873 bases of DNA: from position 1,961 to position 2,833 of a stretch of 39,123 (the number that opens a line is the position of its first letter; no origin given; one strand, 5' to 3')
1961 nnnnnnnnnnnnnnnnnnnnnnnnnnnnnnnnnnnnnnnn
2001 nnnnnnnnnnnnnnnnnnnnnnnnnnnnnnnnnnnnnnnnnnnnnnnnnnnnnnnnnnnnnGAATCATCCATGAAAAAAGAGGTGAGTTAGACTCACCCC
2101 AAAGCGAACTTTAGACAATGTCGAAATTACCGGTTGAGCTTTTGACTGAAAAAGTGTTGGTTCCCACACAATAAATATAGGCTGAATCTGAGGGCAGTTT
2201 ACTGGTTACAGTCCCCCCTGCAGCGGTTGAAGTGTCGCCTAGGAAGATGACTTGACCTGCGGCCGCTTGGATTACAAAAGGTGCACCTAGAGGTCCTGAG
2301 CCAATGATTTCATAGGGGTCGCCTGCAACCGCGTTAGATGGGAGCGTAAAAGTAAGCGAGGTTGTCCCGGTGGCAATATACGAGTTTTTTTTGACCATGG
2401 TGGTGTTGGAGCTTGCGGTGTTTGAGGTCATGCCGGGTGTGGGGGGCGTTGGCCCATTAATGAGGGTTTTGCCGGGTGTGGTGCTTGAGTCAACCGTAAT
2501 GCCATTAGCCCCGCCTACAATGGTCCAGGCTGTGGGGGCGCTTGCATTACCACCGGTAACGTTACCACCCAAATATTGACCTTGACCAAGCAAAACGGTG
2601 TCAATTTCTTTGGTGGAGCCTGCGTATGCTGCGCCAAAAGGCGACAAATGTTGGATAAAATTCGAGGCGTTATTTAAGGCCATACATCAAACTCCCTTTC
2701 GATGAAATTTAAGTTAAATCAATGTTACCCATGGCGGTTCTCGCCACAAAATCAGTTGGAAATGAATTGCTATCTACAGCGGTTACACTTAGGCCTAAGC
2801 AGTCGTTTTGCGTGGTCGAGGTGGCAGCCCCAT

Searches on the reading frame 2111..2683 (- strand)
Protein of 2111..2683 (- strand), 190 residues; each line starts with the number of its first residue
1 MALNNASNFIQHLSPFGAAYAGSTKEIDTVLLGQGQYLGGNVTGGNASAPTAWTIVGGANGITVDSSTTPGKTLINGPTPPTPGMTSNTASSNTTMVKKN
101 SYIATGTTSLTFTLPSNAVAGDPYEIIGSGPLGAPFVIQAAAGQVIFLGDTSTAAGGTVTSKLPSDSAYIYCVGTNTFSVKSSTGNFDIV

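Call 5: search_protein_families(library=phrogs, proteins=[window:2111-2683:-], max_evalue=0.01)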
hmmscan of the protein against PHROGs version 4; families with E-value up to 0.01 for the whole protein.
window:2111-2683:- (190 aa): 0 families

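Call 6: search_protein_families(library=pfam, proteins=[window:2111-2683:-], max_evalue=0.1)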
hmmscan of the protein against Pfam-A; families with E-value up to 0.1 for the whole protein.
window:2111-2683:- (190 aa): 0 families

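Call 29: find_homologous_proteins(query=A3, max_evalue=0.001)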
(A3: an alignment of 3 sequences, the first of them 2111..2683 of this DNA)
Query A3 (3 sequences) (190 aa, profile of the alignment): 60 proteins with E <= 0.001 among 8000 candidates.
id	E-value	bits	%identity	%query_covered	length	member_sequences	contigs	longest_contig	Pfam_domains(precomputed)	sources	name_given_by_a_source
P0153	5.7e-82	292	100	100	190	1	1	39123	-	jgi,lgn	jgi:hypothetical protein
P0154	1.8e-69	251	30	48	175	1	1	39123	-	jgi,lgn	jgi:hypothetical protein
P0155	2.2e-28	117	33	56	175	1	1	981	-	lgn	-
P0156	2.0e-18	85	33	95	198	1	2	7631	-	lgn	-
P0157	6.9e-18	83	37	51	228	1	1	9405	-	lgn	-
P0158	2.1e-17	82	32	48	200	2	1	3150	-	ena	-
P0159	6.3e-17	80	39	49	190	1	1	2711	-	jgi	jgi:hypothetical protein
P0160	1.6e-16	79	31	49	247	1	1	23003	-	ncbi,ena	-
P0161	2.7e-16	78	39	49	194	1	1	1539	-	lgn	-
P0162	3.0e-16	78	39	49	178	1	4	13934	-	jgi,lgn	jgi:hypothetical protein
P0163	6.3e-15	74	33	93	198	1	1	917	-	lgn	-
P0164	9.5e-15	73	29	52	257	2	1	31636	-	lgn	-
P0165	1.5e-14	72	34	94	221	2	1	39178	-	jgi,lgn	jgi:hypothetical protein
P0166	3.3e-14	71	36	51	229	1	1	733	-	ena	-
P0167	3.5e-14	71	34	54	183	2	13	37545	-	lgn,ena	-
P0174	3.9e-12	64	29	73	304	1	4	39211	-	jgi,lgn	jgi:hypothetical protein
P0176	5.3e-12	64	32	100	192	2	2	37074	-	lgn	-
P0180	1.0e-11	63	33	42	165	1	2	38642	-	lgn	-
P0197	2.9e-8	52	29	54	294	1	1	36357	-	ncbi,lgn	-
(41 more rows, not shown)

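Call 30: search_solved_structures(query=A3, max_evalue=10)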
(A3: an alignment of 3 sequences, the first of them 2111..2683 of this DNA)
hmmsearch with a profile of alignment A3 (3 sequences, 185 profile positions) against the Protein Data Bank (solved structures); distinct sequences matched with E-value up to 10: 2.
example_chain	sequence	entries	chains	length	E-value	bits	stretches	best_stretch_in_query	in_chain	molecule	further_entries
1khi_A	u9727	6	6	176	0.77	12.9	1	98-146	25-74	Hex1 | Woronin body major protein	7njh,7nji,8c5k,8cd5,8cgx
7asi_A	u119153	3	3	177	0.78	12.8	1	98-146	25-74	eIF-5a domain-containing protein | Woronin body major protein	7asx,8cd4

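Call 31: find_encoding_contigs(protein=P0165, flank=10000, max_places=2)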
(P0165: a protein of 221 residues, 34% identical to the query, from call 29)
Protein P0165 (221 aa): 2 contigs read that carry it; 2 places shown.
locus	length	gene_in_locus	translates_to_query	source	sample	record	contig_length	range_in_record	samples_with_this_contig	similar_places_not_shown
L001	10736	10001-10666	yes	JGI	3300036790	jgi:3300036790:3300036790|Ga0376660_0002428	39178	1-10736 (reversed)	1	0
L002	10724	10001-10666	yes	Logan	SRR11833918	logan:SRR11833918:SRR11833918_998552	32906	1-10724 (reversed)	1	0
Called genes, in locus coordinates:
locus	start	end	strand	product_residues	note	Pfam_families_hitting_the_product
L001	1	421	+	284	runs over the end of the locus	-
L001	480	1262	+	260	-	-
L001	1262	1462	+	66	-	-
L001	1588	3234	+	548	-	PF11134:Phage_stabilise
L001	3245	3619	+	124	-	-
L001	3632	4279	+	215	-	-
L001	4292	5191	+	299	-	-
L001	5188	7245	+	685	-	-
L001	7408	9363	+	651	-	-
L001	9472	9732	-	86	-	-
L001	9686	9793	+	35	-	-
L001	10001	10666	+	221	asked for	-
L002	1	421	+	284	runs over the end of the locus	-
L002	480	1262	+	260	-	-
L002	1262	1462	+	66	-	-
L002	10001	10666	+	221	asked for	-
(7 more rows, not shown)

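Call 32: find_encoding_contigs(protein=P0176, flank=10000, max_places=2)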
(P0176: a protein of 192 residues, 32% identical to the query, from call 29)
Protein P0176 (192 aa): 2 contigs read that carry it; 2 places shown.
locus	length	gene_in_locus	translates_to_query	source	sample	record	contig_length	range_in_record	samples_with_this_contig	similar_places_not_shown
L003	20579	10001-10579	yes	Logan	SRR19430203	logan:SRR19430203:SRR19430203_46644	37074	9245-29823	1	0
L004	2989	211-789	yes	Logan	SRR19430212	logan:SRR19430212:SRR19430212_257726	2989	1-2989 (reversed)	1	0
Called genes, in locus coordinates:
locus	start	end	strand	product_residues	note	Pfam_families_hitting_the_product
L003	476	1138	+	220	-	-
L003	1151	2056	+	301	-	PF25209:Phage_capsid_4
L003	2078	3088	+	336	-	-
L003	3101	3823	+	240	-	-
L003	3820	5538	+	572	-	-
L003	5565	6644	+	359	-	PF24175:SU10_adaptor (faint)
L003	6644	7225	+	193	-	-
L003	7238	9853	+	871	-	-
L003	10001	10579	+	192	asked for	-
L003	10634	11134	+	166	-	-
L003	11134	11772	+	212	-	-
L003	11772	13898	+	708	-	-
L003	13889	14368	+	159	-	PF05838:Glyco_hydro_108, PF09374:PG_binding_3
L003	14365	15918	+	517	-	-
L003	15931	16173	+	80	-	-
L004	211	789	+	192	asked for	-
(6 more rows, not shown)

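Call 33: find_encoding_contigs(protein=P0174, flank=10000, max_places=2)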
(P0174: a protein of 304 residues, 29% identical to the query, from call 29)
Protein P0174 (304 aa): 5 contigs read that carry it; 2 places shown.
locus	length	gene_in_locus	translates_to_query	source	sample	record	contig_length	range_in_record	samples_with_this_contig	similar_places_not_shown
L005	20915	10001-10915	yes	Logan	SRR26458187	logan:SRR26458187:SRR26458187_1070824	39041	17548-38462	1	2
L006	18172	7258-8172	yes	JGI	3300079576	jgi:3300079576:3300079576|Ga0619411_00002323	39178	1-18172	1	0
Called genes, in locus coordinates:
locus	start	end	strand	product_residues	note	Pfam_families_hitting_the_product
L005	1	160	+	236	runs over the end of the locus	-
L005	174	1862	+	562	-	PF11134:Phage_stabilise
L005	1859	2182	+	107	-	-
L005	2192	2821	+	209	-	-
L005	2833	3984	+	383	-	-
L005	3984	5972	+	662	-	-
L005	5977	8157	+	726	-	-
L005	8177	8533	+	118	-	-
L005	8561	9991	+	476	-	-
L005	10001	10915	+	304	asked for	-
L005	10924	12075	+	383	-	PF21722:Gly_rich_2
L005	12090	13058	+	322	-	-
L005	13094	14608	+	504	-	-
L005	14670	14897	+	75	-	-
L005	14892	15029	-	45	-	-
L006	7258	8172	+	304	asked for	-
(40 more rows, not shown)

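Call 63: find_encoding_contigs(protein=P0197, flank=10000, max_places=1)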
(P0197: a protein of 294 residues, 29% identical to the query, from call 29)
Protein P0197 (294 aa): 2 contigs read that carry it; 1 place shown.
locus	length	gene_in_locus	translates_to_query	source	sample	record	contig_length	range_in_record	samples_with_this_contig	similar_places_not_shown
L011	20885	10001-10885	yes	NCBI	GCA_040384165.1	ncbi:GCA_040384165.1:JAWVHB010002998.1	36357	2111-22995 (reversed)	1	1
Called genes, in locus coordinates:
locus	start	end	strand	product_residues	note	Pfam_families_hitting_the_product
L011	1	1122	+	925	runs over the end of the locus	PF16190:E1_FCCH (faint)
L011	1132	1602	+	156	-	-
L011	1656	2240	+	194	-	-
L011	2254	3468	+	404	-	-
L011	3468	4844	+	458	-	-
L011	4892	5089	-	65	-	-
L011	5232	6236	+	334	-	PF24146:K1-lyase_C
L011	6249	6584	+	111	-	-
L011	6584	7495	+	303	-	-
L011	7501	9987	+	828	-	-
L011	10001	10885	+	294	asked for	-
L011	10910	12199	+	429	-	-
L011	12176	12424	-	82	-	-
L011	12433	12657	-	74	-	-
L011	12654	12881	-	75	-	-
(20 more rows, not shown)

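Call 64: find_encoding_contigs(protein=P0167, flank=10000, max_places=1)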
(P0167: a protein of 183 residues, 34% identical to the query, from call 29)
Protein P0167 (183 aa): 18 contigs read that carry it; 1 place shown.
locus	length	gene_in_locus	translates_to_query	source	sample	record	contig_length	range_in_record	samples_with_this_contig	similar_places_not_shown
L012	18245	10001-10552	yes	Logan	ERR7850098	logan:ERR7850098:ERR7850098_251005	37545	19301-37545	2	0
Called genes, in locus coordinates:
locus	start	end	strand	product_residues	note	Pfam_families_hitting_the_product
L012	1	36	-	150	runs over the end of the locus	-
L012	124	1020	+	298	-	PF00961:LAGLIDADG_1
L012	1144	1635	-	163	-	-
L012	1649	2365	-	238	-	-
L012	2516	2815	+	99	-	-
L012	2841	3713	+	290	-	PF00589:Phage_integrase (faint)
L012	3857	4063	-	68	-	-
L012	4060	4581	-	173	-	-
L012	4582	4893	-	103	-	PF07432:Hc1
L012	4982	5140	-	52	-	-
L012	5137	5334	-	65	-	-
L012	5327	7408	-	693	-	PF16510:P22_portal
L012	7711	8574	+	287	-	PF24146:K1-lyase_C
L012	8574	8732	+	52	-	-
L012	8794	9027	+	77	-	-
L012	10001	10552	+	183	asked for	-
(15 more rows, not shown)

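Call 65: find_encoding_contigs(protein=P0180, flank=10000, max_places=1)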
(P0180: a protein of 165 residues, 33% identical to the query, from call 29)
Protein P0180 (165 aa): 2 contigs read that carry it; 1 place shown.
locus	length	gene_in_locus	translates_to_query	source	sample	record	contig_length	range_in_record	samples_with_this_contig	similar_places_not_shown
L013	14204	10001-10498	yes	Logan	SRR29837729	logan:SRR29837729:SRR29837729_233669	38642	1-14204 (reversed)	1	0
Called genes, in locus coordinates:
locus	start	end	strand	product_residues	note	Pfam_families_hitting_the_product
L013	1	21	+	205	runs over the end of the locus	PF21882:Gp53-like_C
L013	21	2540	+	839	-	PF16190:E1_FCCH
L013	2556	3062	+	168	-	-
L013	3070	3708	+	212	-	-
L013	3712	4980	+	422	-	-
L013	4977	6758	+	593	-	-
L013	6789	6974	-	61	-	-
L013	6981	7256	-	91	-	-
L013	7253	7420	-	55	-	-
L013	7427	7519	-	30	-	-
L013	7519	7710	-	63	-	-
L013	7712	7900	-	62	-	PF12728:HTH_17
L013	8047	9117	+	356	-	-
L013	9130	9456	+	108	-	-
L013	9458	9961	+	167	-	-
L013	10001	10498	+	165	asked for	-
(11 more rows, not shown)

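Call 85: search_solved_structures(query=A7, max_evalue=10, show_alignments=3)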
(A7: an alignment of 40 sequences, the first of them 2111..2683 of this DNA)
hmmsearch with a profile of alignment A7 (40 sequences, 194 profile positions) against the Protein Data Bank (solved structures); distinct sequences matched with E-value up to 10: 6.
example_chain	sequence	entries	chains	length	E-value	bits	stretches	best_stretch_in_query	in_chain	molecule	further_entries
4jdm_A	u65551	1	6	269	0.0056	19.6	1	33-85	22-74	Virulence plasmid protein pGP3-D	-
6gjt_A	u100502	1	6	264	0.0081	19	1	35-82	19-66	Virulence plasmid protein pGP3-D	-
4jdo_A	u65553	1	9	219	0.0085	19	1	37-86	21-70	Virulence plasmid protein pGP3-D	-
7rfv_A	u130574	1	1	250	0.04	16.8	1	84-130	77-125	Tailspike protein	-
7rfo_A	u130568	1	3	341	0.061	16.2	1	84-131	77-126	Tailspike protein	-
7rej_A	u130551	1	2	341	0.075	15.9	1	84-131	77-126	Tailspike protein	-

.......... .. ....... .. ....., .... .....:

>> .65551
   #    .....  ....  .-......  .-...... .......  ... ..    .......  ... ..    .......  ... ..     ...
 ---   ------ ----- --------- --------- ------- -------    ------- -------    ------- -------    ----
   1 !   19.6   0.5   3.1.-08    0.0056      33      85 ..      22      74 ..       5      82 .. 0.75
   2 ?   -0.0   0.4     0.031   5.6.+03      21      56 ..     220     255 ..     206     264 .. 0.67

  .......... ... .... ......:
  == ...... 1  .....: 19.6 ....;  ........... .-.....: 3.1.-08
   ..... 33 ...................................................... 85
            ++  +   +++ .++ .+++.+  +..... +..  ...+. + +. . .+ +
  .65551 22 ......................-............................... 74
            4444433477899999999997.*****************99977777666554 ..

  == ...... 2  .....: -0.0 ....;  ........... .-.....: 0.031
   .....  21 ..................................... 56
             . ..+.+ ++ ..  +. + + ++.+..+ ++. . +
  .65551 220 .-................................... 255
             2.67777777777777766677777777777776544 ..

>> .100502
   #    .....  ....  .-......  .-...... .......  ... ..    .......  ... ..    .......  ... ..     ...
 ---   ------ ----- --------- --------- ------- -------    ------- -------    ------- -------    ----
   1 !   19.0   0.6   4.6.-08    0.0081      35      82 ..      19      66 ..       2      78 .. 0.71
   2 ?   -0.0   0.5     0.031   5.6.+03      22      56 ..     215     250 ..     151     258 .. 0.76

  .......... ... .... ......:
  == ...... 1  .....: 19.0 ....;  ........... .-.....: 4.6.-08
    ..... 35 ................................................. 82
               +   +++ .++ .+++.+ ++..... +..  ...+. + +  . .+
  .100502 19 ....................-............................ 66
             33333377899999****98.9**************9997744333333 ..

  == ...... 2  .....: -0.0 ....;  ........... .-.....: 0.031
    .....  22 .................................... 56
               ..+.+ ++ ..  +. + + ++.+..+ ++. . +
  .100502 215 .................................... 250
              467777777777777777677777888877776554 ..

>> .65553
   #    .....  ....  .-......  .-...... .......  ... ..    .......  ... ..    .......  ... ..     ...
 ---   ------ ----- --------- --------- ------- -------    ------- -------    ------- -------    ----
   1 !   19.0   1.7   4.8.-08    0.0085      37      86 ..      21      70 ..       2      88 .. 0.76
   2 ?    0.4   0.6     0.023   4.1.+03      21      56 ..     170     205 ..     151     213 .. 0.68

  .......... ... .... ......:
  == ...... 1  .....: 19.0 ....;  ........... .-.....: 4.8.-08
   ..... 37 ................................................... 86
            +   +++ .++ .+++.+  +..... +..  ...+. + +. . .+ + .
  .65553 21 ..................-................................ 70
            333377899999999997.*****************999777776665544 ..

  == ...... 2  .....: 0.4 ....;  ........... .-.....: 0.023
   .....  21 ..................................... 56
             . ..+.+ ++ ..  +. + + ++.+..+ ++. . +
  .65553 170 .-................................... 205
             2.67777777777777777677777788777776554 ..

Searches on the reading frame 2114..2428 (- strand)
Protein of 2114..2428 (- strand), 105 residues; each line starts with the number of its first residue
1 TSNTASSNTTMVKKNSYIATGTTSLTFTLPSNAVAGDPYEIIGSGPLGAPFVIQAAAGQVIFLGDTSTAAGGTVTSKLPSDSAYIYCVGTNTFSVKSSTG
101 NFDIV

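Call 88: search_solved_structures(query=A8, max_evalue=10, show_alignments=4)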
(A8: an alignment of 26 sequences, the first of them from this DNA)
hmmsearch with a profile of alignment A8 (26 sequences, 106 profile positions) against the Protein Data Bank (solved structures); distinct sequences matched with E-value up to 10: 5.
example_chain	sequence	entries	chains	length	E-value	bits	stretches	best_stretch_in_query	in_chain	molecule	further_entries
6o38_A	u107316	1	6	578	0.011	19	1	23-56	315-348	Acinetobacter secreted protease CpaA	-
7rfo_A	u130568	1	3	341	0.069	16.4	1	7-43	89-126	Tailspike protein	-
7rej_A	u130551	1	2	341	0.07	16.4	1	7-43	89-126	Tailspike protein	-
7rfv_A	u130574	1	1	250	0.13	15.5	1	7-43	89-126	Tailspike protein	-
1bf2_A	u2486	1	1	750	0.42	13.9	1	14-72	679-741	ISOAMYLASE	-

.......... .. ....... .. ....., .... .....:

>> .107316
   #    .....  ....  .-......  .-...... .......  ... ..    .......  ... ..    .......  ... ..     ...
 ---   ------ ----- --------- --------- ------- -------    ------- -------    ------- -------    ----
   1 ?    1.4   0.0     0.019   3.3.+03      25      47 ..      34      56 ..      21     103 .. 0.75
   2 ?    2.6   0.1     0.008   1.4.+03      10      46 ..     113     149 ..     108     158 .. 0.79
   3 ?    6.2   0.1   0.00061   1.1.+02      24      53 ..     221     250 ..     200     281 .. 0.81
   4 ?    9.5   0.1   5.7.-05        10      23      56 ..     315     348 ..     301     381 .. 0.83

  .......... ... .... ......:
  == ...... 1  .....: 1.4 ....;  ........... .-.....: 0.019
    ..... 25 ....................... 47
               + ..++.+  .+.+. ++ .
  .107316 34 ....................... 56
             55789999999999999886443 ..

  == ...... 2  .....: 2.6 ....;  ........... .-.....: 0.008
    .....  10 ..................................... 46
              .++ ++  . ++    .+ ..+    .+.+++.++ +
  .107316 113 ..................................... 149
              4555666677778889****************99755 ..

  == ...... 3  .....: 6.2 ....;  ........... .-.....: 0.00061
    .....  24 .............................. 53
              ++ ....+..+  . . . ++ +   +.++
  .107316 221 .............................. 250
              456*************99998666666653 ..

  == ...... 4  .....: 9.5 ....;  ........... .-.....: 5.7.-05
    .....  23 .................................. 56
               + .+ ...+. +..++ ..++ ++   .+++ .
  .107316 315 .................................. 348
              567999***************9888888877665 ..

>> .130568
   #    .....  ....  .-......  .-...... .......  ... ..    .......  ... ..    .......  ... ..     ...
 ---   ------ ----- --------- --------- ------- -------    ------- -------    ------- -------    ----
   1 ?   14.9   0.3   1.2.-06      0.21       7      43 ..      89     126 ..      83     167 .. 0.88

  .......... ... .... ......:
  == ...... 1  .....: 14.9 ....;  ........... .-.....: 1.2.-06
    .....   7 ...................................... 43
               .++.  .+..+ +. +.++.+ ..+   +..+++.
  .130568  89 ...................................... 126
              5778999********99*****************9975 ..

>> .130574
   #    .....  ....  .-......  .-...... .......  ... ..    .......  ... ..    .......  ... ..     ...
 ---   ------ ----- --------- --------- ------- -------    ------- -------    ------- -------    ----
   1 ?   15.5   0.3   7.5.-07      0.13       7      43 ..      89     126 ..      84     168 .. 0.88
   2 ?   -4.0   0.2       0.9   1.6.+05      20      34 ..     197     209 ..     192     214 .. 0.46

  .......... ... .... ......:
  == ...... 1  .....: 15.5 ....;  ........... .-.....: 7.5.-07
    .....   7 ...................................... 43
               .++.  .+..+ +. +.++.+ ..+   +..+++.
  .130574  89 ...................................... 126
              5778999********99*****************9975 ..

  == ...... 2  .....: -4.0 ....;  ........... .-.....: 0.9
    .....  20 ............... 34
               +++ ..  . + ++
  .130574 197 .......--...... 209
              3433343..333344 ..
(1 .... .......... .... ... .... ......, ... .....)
